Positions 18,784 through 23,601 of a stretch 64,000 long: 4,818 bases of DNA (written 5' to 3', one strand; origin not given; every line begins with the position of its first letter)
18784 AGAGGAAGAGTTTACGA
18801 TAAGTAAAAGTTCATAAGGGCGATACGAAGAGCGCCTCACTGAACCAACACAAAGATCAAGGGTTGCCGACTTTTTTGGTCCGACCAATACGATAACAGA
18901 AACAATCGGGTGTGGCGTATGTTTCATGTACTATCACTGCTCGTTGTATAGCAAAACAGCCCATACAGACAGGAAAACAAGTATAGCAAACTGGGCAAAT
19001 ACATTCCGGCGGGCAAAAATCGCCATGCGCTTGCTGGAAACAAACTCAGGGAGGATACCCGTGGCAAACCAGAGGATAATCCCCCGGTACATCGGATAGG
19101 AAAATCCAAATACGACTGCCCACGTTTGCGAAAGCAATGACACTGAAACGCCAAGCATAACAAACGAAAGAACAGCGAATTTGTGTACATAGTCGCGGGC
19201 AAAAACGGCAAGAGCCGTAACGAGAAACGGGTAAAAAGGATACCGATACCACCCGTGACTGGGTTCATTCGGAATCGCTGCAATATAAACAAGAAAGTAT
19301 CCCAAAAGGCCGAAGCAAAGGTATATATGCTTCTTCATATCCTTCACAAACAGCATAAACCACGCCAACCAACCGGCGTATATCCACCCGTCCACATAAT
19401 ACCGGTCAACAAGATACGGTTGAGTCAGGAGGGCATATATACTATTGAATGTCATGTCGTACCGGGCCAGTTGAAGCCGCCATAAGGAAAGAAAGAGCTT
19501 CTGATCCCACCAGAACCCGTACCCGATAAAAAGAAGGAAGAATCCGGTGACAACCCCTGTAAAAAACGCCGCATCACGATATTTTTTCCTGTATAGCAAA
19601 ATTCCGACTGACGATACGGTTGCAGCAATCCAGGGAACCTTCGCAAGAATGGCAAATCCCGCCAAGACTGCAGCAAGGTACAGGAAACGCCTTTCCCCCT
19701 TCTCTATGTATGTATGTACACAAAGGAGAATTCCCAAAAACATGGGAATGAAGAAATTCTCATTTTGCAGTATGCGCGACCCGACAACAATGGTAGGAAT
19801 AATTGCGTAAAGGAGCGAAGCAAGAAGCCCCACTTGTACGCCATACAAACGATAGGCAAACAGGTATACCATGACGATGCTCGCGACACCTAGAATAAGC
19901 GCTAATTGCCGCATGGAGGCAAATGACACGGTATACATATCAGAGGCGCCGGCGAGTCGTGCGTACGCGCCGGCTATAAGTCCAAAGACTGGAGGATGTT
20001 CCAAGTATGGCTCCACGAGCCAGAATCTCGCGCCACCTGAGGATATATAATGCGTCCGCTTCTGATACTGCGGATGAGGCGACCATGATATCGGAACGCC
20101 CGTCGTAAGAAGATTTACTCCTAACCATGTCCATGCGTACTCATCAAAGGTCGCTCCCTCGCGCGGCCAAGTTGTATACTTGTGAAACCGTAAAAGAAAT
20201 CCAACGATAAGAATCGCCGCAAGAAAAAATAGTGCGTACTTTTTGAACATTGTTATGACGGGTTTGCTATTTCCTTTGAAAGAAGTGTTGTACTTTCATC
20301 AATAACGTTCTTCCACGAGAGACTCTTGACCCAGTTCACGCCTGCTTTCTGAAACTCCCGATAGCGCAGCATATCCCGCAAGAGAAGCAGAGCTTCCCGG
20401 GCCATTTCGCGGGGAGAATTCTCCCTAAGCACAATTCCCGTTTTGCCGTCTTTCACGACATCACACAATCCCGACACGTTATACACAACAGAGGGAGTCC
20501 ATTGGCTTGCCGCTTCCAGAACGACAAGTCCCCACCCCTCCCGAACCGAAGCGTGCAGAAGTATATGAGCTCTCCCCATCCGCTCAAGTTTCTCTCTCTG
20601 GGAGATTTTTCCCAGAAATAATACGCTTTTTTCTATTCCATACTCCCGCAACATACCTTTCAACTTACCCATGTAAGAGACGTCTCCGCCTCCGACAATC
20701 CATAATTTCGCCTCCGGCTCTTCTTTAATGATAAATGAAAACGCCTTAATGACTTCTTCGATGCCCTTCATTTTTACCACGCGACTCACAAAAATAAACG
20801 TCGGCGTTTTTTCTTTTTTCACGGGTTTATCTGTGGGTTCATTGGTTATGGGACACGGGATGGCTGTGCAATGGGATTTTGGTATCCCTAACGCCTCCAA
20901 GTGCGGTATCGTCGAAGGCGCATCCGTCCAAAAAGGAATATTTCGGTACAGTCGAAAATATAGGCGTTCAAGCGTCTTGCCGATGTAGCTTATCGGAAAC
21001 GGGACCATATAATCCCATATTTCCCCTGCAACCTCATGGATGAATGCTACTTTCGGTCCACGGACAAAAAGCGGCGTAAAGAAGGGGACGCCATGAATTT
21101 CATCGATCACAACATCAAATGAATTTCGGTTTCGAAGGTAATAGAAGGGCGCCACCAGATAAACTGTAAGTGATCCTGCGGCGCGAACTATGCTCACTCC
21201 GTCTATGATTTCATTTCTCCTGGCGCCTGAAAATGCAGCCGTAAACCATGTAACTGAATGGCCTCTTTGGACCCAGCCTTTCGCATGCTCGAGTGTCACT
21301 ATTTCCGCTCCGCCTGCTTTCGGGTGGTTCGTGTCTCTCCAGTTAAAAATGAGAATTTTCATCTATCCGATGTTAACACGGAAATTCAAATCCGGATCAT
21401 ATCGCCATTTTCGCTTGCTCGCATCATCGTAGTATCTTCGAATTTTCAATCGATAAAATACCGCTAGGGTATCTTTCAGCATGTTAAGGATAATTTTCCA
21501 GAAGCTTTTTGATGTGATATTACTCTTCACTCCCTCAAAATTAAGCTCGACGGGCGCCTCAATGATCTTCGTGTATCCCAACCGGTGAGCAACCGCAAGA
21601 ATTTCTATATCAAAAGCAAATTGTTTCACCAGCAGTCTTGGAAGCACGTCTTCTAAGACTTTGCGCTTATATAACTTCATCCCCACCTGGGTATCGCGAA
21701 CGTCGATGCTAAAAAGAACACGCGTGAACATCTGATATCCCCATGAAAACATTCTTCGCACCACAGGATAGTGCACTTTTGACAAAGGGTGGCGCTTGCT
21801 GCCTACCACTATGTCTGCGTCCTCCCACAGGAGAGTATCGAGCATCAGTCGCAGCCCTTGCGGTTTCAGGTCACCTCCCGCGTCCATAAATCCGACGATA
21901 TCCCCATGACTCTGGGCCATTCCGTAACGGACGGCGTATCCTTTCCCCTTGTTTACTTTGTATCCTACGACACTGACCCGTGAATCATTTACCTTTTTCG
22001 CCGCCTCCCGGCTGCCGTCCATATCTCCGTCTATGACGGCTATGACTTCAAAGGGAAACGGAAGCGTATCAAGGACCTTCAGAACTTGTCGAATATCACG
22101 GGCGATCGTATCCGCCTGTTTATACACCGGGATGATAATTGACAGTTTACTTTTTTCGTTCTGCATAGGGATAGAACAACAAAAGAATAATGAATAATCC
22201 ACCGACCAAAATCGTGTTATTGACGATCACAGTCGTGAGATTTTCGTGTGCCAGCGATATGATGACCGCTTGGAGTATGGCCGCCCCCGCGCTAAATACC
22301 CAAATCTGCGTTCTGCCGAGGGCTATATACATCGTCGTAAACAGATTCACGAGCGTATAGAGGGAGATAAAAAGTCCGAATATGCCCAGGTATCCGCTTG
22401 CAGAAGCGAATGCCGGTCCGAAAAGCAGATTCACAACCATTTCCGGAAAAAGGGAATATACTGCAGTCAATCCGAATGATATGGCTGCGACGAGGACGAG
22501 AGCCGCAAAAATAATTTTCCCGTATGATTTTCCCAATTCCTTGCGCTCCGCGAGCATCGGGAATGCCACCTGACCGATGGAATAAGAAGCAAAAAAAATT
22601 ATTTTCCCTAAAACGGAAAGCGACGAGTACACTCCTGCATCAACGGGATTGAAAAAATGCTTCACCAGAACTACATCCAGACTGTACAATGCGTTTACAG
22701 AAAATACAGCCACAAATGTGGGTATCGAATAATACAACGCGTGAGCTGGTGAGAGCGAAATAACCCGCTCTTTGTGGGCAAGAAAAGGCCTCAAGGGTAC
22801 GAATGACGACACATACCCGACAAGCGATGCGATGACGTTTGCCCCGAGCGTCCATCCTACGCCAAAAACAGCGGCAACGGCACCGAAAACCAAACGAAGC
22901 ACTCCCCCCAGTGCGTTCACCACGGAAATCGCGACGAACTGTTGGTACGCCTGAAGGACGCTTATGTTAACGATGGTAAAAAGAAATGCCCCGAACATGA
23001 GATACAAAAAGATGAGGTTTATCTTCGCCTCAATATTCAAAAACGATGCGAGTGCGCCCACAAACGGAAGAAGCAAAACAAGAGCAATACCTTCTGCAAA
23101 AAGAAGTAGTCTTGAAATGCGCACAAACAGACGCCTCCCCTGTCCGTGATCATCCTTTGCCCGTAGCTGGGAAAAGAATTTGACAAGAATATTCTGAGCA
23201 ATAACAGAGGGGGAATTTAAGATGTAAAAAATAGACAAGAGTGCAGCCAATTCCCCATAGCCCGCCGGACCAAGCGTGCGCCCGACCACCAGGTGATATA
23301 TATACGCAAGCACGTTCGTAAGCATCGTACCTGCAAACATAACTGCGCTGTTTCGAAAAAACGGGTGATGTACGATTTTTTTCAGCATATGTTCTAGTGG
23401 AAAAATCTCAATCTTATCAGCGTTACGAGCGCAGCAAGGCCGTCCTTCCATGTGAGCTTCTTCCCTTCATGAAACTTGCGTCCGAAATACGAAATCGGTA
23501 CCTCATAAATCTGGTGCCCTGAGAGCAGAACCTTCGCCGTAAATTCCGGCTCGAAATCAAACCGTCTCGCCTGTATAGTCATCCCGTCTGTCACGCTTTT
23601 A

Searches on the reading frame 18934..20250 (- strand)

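Call 8: search_protein_families(library=pfam, proteins=[window:18934-20250:-], max_evalue=0.001)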
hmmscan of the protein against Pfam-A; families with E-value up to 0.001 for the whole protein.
window:18934-20250:- (438 aa): 1 family
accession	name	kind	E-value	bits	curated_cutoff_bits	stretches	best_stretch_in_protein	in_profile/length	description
PF13231.12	PMT_2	-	1.3e-15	58.4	26.1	1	85-242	2-155/160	Dolichyl-phosphate-mannose-protein mannosyltransferase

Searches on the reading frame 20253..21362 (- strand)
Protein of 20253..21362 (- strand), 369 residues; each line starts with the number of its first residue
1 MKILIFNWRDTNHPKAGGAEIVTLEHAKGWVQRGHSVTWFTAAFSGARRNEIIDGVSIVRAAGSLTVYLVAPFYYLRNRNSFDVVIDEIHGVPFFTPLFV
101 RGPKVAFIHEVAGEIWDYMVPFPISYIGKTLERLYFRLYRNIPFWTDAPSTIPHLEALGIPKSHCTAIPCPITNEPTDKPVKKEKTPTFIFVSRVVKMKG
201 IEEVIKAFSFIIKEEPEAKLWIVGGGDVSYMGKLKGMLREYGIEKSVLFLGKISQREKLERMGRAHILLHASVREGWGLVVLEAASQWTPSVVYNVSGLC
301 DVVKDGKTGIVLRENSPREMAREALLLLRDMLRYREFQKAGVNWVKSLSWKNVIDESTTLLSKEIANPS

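Call 8: search_protein_families(library=pfam, proteins=[window:20253-21362:-], max_evalue=0.001)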
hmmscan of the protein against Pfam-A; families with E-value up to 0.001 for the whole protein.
window:20253-21362:- (369 aa): 5 families
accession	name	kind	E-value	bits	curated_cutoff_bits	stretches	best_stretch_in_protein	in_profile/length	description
PF00534.26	Glycos_transf_1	-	3.9e-34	118.1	26.4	1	178-341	7-169/172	Glycosyl transferases group 1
PF13692.12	Glyco_trans_1_4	-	4.6e-25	89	27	1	187-330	2-142/142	Glycosyl transferases group 1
PF20706.3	GT4-conflict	-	1.3e-10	41.3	26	1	168-306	179-323/385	Family 4 Glycosyltransferase in conflict systems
PF13439.12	Glyco_transf_4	-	6.2e-08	33.3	28.5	1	17-172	2-166/170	Glycosyltransferase Family 4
PF13579.12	Glyco_trans_4_4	-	0.00039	21.2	29.7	0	17-170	1-157/158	Glycosyl transferase 4-like domain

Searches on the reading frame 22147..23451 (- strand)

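Call 8: search_protein_families(library=pfam, proteins=[window:22147-23451:-], max_evalue=0.001)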
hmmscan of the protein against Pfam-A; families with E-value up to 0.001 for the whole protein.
window:22147-23451:- (434 aa): 1 family
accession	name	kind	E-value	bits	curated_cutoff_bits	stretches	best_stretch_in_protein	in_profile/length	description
PF01943.22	Polysacc_synt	-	1.5e-10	41.4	28.2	1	33-302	3-272/274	Polysaccharide biosynthesis protein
